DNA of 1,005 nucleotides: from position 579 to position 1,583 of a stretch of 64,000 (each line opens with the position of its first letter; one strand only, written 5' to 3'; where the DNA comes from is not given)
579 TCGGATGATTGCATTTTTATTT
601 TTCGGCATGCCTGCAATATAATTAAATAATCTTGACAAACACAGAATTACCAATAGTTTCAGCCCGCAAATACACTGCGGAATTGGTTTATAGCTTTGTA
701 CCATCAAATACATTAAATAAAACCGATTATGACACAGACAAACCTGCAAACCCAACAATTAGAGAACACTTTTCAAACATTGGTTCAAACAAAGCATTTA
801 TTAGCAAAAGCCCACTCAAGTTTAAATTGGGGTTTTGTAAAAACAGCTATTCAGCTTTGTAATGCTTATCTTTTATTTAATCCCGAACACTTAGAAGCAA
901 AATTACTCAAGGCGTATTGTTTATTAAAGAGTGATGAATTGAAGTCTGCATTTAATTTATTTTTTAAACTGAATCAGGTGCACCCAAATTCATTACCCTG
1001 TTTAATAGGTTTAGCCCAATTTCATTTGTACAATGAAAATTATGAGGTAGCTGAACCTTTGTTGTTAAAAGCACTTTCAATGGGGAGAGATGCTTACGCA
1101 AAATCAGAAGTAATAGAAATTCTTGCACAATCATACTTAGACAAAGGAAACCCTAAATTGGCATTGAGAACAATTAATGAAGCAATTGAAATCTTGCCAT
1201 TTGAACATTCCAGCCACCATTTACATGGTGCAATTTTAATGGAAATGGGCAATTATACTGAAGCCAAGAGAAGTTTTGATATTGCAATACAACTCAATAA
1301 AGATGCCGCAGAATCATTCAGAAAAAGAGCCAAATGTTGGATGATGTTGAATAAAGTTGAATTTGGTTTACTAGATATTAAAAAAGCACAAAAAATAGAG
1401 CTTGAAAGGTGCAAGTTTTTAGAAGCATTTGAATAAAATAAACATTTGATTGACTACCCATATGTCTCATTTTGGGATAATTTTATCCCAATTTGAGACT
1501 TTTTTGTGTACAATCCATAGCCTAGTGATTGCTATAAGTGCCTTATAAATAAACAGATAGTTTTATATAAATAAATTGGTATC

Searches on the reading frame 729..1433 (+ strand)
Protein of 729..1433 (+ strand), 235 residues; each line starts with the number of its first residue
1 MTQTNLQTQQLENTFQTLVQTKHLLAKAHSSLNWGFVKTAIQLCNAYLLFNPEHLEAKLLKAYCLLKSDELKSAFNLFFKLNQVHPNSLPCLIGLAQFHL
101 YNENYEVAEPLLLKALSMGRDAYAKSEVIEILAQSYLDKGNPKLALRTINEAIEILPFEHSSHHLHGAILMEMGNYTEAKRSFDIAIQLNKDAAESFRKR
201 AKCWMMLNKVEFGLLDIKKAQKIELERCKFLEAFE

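Call 5: search_protein_families(library=pfam, proteins=[window:729-1433:+], max_evalue=1)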
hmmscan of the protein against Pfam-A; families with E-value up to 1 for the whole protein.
window:729-1433:+ (235 aa): 26 families (the best 25 are shown)
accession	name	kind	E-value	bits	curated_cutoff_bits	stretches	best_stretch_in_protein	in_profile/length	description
PF12895.13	ANAPC3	-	4.3e-14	53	27.2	2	37-114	5-81/82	Anaphase-promoting complex, cyclosome, subunit 3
PF07719.23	TPR_2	-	1.9e-11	43.6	27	2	167-192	8-33/34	Tetratricopeptide repeat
PF13432.12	TPR_16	-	1.1e-10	42.2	32.7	2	95-158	3-63/65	Tetratricopeptide repeat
PF14559.12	TPR_19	-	1.4e-10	41.8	25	2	39-74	9-44/68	Tetratricopeptide repeat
PF13428.12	TPR_14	-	2.2e-09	37.5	23.5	0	56-97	2-43/44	Tetratricopeptide repeat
PF13424.12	TPR_12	-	3.6e-09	37.1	30.1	2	94-156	8-75/77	Tetratricopeptide repeat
PF13181.12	TPR_8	-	4.6e-09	36.2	25.7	2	162-192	3-33/34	Tetratricopeptide repeat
PF00515.34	TPR_1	-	3.9e-07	30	27.8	2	167-191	8-32/34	Tetratricopeptide repeat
PF25062.1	ARM_TT21_N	-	7.3e-06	26.3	40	1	35-205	8-179/222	Tetratricopeptide repeat protein 21 N-terminal ARM repeat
PF14863.12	Alkyl_sulf_dimr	-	1.6e-05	25.7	26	1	16-66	64-114/139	Alkyl sulfatase dimerisation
PF13374.12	TPR_10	-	0.00023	21.5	27.5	1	91-122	4-35/42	Tetratricopeptide repeat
PF09976.15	TPR_21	-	0.00024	21.3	25.5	1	95-193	82-179/193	Tetratricopeptide repeat-like domain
PF09295.16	ChAPs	-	0.00027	20.5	20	2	124-220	198-287/395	ChAPs (Chs5p-Arf1p-binding proteins)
PF13176.12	TPR_7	-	0.00057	20.2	27.9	0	92-121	2-31/36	Tetratricopeptide repeat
PF22860.2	DUF7017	-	0.0012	19.3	27.5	1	60-155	6-100/141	Domain of unknown function (DUF7017)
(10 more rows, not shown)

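Call 6: search_protein_families(library=ncbifam, proteins=[window:729-1433:+], max_evalue=1)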
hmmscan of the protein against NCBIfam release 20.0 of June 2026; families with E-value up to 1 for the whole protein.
window:729-1433:+ (235 aa): 23 families
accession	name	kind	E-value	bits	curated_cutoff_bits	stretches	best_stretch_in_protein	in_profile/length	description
TIGR02917.1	PEP_TPR_lipo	equivalog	6e-15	54.2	312.2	2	128-224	331-427/899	XrtA/PEP-CTERM system TPR-repeat protein PrsT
TIGR02552.1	LcrH_SycD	equivalog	3.9e-12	46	104.8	2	50-159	13-118/136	SycD/LcrH family type III secretion system chaperone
TIGR02521.1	type_IV_pilW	equivalog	2.5e-10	40.3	154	1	132-195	37-100/234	type IV pilus biogenesis/stability protein PilW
NF040959.1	MamA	equivalog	2.4e-09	37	200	2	125-223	104-202/204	magnetosome protein MamA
NF052415.1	T3SS_chap_SctY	equivalog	4.5e-09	36.8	70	2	95-186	12-103/106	type III secretion apparatus assembly chaperone SctY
NF040561.1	PrimPol_Msp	equivalog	2.1e-05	23.3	200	1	136-215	1-76/515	CRISPR-associated primase-polymerase type A1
TIGR00990.1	3a0801s09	subfamily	4.1e-05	22.4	757.25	1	133-222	338-427/615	mitochondrial import receptor subunit TOM70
NF033920.0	C39_PA2778_fam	equivalog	0.00021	20.8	150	1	18-118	153-253/255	PA2778 family cysteine peptidase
NF047371.1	FlcA_CTERM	equivalog_domain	0.00064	18.3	300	1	68-174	326-445/646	periplasmic flagellar collar protein FlcA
NF033758.1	gliding_GltE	equivalog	0.0015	17.6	225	1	67-118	234-285/411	adventurous gliding motility TPR repeat lipoprotein GltE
NF008757.0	PRK11788.1-5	equivalog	0.0036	16.5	363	1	27-164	186-320/388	lipopolysaccharide assembly protein LapB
NF033762.1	social_mot_Tgl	equivalog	0.0044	16.4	225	1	35-211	45-221/252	social motility TPR repeat lipoprotein Tgl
NF047558.1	TPR_END_plus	domain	0.0079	16.1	32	0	132-155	5-28/56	TPR end-of-group domain-containing protein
NF041522.1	TPR_sll0314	equivalog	0.0092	15.2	225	1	132-197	186-258/275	Sll0314/Alr1548 family TPR repeat-containing protein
NF052304.1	CdsG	equivalog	0.012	15.8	170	1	38-138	25-121/133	CdsG family type III secretion system protein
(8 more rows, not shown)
